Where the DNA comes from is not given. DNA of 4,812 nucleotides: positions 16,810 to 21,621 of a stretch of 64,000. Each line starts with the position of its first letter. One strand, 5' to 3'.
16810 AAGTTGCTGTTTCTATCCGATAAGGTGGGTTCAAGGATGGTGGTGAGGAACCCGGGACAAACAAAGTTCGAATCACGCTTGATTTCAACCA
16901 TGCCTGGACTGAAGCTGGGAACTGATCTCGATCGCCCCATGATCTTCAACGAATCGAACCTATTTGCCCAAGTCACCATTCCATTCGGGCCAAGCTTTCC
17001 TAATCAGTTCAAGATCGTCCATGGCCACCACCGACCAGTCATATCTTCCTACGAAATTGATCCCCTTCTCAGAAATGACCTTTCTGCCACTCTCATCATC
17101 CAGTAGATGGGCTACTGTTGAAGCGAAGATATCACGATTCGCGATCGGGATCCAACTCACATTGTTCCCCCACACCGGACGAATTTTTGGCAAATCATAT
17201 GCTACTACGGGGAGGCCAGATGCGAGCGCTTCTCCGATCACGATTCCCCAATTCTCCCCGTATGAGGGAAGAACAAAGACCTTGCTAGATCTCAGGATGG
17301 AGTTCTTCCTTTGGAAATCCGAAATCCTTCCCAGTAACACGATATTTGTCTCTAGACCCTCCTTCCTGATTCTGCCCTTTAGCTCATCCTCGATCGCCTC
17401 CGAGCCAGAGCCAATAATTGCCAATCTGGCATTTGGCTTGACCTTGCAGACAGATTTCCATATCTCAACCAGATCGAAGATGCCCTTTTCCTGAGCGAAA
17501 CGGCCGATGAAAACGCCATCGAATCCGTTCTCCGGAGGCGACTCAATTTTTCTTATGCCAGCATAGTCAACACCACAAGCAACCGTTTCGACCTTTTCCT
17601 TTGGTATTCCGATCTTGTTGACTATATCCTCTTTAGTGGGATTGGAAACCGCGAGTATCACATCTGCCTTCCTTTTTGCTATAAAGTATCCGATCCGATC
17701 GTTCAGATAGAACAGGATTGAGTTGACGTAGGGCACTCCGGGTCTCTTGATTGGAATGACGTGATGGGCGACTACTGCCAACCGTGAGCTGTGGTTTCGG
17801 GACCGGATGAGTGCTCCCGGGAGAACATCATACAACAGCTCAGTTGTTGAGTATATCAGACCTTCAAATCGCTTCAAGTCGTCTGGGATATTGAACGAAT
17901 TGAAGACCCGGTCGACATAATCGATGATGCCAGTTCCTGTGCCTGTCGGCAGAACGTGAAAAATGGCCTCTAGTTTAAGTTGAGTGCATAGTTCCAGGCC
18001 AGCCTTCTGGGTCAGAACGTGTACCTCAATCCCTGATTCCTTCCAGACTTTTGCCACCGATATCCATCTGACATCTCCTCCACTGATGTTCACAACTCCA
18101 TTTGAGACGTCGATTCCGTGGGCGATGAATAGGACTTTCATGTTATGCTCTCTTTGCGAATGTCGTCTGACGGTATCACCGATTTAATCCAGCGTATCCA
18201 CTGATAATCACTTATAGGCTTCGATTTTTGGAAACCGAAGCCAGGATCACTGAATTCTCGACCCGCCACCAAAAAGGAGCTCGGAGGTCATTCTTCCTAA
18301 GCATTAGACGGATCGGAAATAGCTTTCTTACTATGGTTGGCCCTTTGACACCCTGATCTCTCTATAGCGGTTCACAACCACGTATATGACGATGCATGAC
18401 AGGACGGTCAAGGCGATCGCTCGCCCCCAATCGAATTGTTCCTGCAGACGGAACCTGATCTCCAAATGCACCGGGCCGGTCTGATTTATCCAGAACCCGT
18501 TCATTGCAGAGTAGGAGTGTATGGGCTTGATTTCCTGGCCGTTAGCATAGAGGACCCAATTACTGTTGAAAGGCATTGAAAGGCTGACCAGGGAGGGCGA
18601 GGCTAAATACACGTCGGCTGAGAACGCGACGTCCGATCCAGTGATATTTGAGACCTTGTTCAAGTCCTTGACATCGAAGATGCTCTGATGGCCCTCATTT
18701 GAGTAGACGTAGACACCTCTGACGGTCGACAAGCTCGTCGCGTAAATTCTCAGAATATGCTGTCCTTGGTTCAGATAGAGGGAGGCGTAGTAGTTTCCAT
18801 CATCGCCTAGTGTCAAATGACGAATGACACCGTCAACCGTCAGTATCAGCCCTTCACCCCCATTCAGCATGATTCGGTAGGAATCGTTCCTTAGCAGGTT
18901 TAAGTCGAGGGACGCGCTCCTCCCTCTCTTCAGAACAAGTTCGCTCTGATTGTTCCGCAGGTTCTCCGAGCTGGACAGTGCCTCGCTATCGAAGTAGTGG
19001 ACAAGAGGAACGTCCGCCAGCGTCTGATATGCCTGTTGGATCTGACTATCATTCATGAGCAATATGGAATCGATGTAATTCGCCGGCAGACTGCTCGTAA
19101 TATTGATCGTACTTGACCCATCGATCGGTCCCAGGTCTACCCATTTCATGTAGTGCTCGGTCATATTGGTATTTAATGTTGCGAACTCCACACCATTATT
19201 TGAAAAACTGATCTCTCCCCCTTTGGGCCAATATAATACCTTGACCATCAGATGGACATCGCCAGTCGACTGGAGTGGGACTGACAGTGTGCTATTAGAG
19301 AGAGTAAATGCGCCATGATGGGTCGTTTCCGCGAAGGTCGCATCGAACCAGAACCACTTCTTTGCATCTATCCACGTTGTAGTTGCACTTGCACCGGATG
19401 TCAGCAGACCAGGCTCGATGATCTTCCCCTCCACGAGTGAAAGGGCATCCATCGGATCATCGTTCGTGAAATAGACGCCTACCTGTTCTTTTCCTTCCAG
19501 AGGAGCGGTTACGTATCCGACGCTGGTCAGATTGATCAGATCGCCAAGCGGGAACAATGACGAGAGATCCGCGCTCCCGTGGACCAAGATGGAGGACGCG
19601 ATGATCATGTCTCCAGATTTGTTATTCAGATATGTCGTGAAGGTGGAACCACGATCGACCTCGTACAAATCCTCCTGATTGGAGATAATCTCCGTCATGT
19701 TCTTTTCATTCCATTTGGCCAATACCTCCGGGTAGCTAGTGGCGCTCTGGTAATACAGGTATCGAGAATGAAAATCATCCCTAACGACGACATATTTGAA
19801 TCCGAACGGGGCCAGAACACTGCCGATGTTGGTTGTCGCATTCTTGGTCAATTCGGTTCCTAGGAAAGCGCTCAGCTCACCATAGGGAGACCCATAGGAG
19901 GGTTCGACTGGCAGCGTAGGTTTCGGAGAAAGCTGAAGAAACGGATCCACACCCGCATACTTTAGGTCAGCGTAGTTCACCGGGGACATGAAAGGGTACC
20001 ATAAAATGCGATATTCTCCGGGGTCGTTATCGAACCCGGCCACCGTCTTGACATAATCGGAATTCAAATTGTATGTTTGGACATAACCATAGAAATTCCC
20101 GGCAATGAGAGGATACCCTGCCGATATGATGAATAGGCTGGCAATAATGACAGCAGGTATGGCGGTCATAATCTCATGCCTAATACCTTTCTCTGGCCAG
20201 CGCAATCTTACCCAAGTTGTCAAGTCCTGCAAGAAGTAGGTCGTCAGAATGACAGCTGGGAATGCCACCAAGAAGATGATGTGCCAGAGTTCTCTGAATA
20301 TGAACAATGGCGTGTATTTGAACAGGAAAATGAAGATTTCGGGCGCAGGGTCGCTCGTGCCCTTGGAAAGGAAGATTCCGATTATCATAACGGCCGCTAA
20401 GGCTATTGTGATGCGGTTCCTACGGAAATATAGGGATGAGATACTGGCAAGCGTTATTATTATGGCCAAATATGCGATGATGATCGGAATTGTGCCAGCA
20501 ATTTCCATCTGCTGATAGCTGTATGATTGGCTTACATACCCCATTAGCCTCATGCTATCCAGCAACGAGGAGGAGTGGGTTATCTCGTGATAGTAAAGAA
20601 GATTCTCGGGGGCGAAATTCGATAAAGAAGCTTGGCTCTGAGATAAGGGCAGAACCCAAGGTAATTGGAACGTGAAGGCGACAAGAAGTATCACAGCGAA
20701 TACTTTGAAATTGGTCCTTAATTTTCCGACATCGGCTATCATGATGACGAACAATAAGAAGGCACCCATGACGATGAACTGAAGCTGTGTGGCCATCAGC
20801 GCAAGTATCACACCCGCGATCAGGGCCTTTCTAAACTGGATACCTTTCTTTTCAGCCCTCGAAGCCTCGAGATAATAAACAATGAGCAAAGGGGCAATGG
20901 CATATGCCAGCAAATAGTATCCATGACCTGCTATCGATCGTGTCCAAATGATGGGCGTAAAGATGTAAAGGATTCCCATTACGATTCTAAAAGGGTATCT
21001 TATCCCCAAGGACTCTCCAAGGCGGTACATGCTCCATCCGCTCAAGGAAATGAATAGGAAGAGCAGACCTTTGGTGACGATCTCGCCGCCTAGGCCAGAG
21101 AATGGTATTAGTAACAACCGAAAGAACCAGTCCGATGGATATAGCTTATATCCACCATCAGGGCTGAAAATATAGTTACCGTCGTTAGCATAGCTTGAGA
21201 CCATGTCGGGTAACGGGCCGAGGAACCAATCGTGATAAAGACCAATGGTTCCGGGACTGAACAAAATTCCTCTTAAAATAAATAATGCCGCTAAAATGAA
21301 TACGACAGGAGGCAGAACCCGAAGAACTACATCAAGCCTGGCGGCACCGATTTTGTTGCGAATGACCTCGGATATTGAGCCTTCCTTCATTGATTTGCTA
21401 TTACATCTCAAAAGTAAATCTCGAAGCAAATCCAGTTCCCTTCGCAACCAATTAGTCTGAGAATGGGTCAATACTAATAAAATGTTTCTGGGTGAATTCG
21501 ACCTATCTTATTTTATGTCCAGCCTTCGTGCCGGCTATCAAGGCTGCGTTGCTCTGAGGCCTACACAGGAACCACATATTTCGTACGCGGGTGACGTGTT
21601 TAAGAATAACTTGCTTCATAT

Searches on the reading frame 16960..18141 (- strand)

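Call 11: search_protein_families(library=ncbifam, proteins=[window:16960-18141:-], max_evalue=0.00001)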
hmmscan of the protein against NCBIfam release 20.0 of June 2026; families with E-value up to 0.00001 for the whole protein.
window:16960-18141:- (393 aa): 26 families (the best 25 are shown)
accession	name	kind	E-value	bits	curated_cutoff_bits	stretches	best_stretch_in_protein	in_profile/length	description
TIGR04047.1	MSMEG_0565_glyc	hypoth_equivalog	2.4e-18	66.4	259.85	1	211-379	198-370/373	MSMEG_0565 family glycosyltransferase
NF041010.1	glycosy_Agl16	equivalog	1.1e-17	63.9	575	1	156-379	131-347/352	glycosylation protein Agl16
NF041876.1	EPS_EpsE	equivalog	7.1e-16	58.4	400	1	159-360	162-372/389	exopolysaccharide biosynthesis GT4 family glycosyltransferase EpsE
NF038295.1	EPS_HpsP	equivalog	8.9e-16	57.9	550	1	204-378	205-382/388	hormogonium polysaccharide biosynthesis glycosyltransferase HpsP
TIGR02149.1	glgA_Coryne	subfamily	1.1e-15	57.7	302.4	1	156-382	142-389/391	glycogen synthase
TIGR03999.1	thiol_BshA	equivalog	2.2e-15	56.5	273.7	1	157-367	143-357/375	N-acetyl-alpha-D-glucosaminyl L-malate synthase BshA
NF046085.1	XrtY_assoc_Gly1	equivalog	7.4e-15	54.7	400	1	163-364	165-364/387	XrtY-associated glycosyltransferase XYAG1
TIGR03088.1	stp2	hypoth_equivalog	2.6e-14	53.1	409.05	1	163-318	141-305/374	TIGR03088 family PEP-CTERM/XrtA system glycosyltransferase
NF047684.1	TeichurnBiosyTuaC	equivalog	3.4e-13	49.3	550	1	196-327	209-331/391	teichuronic acid biosynthesis protein TuaC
TIGR03449.1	mycothiol_MshA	equivalog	6.5e-13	48.3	462.5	1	158-383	164-403/406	D-inositol-3-phosphate glycosyltransferase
TIGR04157.1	glyco_rSAM_CFB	subfamily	2.1e-12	46.8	400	1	157-316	168-331/406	TIGR04157 family glycosyltransferase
NF050063.1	ProtGlycPglJ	equivalog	9.4e-12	44.8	500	1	134-375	120-358/363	N-acetylgalactosamine-N,N'-diacetylbacillosaminyl-diphospho-undecaprenol 4-alpha-N-acetylgalactosaminyltransferase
NF038011.1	PelF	equivalog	2.1e-11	43.6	100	1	135-368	235-476/489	GT4 family glycosyltransferase PelF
NF053513.1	Gtran_IagA_BgsA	equivalog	7.3e-11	41.6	460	1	211-364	166-320/333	LTA glycolipid anchor biosynthesis glycosyltransferase, IagA/BgsA family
NF047880.1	glyco_SdgA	exception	7.7e-11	41.2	800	1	197-372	306-479/488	serine-aspartate repeat adhesin O-glycosyltransferase SdgA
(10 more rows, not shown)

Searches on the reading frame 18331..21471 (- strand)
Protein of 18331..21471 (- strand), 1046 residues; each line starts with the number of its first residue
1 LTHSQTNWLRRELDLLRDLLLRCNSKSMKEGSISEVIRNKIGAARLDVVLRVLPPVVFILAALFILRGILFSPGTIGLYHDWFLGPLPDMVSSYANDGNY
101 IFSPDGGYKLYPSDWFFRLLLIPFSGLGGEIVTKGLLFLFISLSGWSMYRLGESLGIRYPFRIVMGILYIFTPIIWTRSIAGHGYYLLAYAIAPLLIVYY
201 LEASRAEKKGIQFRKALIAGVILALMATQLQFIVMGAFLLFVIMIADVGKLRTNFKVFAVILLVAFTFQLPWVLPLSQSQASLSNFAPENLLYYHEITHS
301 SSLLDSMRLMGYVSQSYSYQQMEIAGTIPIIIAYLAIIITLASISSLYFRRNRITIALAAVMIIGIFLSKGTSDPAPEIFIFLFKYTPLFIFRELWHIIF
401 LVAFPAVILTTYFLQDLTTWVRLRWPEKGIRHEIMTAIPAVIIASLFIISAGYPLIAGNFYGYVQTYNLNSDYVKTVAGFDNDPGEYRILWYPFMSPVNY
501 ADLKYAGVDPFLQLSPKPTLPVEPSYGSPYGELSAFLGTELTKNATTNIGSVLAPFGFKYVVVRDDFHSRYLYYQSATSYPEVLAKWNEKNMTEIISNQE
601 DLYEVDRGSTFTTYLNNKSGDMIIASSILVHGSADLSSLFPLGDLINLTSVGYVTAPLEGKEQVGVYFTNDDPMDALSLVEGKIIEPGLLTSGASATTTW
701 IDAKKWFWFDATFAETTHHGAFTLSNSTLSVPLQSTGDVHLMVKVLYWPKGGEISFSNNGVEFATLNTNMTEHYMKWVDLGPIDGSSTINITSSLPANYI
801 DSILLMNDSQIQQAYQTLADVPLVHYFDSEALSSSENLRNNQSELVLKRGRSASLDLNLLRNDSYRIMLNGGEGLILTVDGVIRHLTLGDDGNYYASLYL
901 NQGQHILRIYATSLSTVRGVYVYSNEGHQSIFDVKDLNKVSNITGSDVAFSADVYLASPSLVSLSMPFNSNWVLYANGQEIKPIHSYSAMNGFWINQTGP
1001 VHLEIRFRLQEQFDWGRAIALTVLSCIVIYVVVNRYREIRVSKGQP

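Call 11: search_protein_families(library=ncbifam, proteins=[window:18331-21471:-], max_evalue=0.00001)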
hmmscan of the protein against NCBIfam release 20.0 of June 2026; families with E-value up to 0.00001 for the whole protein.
window:18331-21471:- (1046 aa): 1 family
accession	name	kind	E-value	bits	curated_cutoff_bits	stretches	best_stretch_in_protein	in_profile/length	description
NF053599.1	transp_MmpA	equivalog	1.5e-09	37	210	1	127-281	63-204/543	MmpA family trehalose lipid delivery protein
